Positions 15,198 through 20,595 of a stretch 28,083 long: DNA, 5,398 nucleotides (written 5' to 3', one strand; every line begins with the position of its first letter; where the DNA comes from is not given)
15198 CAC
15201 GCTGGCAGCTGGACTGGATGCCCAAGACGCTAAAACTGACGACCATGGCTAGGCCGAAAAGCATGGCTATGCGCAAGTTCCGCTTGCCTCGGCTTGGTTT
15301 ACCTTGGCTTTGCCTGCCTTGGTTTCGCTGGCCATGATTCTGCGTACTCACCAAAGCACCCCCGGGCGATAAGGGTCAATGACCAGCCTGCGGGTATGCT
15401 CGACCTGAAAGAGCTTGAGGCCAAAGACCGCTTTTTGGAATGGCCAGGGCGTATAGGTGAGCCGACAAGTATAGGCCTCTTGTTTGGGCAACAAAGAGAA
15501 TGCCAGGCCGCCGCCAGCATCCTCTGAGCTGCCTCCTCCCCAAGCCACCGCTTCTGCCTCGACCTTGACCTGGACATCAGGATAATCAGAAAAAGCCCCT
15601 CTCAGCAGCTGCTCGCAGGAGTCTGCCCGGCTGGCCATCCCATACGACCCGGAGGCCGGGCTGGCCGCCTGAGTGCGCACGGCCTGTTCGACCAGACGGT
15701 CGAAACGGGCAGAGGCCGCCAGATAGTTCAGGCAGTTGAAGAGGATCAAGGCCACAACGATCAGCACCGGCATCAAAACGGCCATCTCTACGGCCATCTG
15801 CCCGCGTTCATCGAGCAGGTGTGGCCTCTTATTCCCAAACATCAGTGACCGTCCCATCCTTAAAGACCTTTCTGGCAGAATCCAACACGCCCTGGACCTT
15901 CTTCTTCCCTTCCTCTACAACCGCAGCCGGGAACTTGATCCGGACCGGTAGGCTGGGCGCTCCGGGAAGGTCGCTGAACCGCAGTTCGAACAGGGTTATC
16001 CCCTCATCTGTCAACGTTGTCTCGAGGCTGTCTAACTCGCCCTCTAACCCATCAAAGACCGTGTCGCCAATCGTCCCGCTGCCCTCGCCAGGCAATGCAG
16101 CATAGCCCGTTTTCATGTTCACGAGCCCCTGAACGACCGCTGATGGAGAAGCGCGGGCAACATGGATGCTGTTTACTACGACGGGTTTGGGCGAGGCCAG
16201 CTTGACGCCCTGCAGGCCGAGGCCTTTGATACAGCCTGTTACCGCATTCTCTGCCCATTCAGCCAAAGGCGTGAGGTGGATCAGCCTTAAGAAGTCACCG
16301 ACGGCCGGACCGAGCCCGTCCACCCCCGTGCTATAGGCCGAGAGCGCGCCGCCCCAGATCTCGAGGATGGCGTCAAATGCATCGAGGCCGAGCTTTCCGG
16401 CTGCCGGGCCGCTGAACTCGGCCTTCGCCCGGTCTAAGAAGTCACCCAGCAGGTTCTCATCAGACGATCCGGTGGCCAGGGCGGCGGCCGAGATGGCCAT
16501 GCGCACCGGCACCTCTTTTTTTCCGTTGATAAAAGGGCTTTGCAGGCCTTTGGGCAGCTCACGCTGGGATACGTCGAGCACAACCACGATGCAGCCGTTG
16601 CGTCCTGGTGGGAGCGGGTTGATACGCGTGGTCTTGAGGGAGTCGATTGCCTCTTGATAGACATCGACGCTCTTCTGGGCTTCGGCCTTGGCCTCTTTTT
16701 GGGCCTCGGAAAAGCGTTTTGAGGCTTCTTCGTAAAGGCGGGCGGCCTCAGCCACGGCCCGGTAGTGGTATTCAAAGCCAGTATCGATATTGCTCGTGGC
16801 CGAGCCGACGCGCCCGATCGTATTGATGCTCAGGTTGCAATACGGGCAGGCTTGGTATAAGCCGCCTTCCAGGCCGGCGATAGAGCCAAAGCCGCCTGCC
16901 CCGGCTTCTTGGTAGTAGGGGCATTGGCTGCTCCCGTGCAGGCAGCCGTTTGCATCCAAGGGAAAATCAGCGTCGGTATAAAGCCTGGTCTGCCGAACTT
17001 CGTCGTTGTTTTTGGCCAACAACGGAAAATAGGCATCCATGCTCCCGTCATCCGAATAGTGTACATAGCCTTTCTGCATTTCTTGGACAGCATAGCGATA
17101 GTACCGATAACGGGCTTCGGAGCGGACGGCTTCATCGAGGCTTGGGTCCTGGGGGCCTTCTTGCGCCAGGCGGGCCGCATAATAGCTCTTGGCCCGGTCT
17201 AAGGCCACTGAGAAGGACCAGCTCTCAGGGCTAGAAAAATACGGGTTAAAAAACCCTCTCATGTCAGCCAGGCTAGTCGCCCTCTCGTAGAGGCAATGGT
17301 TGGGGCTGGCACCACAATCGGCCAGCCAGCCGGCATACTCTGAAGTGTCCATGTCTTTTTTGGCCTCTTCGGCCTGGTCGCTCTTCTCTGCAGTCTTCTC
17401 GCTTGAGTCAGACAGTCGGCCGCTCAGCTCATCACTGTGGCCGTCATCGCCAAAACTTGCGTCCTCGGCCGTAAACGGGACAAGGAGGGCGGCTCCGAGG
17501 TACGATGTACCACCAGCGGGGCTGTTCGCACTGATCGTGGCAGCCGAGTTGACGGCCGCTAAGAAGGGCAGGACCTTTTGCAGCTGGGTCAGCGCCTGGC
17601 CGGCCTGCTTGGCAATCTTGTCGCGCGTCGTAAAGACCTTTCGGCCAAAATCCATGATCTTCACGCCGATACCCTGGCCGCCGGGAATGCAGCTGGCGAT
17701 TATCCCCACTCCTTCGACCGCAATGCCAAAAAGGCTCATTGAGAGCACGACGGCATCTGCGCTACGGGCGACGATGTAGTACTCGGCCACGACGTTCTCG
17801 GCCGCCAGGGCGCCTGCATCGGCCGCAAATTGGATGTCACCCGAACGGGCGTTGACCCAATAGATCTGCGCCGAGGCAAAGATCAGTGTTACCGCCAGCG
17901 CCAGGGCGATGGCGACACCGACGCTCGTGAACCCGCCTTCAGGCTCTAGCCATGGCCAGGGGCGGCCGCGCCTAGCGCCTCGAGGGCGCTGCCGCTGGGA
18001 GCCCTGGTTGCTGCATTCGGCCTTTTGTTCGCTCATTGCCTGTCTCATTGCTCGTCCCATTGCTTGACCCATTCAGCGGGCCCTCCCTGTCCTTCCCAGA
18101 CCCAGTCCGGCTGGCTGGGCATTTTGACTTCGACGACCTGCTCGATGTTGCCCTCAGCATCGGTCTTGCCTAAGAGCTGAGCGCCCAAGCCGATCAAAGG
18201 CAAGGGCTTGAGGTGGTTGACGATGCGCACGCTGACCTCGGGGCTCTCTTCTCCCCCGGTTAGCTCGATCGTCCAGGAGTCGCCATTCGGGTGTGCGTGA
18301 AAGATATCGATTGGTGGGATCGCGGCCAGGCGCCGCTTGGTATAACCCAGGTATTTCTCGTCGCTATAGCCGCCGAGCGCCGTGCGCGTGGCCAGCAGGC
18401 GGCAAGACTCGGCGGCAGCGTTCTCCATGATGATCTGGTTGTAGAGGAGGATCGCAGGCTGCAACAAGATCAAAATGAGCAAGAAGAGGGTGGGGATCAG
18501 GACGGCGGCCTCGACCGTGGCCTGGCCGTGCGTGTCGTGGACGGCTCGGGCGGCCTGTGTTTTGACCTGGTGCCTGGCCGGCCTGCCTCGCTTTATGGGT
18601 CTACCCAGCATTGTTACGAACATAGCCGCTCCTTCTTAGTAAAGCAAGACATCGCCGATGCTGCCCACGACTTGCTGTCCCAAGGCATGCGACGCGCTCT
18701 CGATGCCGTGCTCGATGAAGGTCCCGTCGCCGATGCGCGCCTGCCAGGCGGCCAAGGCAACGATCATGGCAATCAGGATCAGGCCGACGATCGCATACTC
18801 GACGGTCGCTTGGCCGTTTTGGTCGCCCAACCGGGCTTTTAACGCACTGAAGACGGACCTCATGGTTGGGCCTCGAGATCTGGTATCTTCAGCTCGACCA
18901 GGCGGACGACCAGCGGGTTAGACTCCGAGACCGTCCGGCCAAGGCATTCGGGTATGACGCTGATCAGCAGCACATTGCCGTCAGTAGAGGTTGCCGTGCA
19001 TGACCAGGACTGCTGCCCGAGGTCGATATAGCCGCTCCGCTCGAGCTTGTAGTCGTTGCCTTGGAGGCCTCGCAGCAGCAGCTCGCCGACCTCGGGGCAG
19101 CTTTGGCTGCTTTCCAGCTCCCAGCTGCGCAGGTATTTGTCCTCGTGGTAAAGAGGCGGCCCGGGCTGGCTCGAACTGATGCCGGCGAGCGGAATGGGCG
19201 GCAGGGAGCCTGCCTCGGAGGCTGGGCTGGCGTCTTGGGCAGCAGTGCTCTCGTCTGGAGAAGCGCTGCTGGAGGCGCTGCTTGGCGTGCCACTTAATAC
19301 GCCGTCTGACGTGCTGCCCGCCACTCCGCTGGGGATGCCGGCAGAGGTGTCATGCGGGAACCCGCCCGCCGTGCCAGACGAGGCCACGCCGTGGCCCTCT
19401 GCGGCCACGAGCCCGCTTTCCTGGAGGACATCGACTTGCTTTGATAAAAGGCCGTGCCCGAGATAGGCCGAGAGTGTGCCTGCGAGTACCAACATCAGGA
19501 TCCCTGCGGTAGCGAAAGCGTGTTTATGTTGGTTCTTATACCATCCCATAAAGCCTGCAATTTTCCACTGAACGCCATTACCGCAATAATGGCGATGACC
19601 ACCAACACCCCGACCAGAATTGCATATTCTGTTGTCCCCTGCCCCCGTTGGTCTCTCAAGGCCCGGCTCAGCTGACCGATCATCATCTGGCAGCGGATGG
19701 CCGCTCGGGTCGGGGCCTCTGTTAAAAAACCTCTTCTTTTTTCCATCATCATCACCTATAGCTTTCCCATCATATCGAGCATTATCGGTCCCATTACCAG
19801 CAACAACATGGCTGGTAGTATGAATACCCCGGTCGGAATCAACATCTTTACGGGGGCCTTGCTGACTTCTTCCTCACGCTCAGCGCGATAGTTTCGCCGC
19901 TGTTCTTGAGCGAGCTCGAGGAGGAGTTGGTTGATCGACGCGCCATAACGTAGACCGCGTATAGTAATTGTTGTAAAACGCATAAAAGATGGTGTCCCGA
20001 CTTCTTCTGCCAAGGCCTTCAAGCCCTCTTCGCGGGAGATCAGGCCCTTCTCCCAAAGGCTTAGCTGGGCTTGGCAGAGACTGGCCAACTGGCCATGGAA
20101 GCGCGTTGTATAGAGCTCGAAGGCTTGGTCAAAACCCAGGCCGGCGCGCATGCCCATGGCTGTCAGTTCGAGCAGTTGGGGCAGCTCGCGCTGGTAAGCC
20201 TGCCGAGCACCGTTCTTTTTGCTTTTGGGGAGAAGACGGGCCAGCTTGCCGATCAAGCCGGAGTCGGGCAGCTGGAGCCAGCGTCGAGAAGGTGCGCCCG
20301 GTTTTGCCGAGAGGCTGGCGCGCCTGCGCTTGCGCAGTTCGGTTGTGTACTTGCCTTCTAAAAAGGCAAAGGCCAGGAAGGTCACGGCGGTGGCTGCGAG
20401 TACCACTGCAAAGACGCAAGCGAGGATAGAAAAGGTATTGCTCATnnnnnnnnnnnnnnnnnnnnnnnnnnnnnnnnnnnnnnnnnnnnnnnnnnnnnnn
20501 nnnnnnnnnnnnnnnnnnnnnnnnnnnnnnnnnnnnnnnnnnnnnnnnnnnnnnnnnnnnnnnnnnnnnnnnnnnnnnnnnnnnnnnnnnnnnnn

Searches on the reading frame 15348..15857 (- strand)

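Call 5: search_protein_families(library=pfam, proteins=[window:15348-15857:-])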
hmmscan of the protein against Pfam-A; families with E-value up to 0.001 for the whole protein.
window:15348-15857:- (169 aa): 1 family
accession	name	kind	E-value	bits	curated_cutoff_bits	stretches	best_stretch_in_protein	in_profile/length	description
PF07811.17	TadE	-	1.5e-05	25.5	22.9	1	19-61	1-43/43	TadE-like protein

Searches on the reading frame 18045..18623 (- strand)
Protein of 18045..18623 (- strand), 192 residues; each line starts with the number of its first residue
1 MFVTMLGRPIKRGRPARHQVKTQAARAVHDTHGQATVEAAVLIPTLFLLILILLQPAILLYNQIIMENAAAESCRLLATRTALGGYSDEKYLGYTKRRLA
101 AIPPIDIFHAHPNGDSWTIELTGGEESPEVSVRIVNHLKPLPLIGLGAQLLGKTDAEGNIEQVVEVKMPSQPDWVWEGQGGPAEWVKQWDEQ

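Call 5: search_protein_families(library=pfam, proteins=[window:18045-18623:-])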
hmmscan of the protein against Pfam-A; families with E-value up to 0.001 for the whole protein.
window:18045-18623:- (192 aa): 1 family
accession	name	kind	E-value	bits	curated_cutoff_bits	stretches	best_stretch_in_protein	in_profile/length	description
PF07811.17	TadE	-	2.3e-09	37.7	22.9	1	33-75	1-43/43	TadE-like protein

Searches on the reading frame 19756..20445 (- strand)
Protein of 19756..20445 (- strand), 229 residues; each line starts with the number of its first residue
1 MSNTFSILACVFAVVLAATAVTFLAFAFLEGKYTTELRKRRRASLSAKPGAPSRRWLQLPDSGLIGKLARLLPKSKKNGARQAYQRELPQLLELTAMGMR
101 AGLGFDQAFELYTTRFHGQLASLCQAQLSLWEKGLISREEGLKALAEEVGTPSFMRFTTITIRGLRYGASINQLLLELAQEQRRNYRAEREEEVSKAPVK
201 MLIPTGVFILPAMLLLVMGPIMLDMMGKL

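Call 5: search_protein_families(library=pfam, proteins=[window:19756-20445:-])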
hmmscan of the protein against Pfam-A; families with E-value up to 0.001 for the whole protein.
window:19756-20445:- (229 aa): 1 family
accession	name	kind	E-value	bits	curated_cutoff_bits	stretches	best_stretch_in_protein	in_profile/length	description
PF00482.28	T2SSF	-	6.5e-11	42.7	25.2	1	92-218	2-124/125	Type II secretion system (T2SS), protein F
